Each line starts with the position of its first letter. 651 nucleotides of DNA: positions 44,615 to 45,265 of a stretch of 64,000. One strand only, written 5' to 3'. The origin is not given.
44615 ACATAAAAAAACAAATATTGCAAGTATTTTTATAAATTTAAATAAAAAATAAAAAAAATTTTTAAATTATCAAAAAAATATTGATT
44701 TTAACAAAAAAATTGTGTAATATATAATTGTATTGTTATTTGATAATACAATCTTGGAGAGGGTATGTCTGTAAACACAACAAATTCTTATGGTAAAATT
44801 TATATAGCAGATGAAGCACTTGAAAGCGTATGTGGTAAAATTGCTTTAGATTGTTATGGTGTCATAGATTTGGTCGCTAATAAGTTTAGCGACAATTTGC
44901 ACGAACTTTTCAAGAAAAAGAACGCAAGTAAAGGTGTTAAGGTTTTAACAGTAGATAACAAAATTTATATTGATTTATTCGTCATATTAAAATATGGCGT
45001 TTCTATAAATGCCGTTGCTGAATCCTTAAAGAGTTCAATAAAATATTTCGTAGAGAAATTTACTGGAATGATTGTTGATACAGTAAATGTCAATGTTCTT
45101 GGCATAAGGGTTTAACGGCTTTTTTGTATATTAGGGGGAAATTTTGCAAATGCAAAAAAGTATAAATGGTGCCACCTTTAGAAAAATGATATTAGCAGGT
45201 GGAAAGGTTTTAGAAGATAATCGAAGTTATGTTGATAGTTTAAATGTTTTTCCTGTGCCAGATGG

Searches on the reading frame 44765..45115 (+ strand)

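Call 29: search_protein_families(library=pfam, proteins=[window:44765-45115:+], max_evalue=0.01)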
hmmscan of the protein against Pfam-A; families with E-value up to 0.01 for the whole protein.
window:44765-45115:+ (116 aa): 1 family
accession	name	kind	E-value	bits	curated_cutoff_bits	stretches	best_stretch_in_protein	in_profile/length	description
PF03780.18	Asp23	-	8.6e-28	97.3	28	1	9-115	2-108/108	Asp23 family, cell envelope-related function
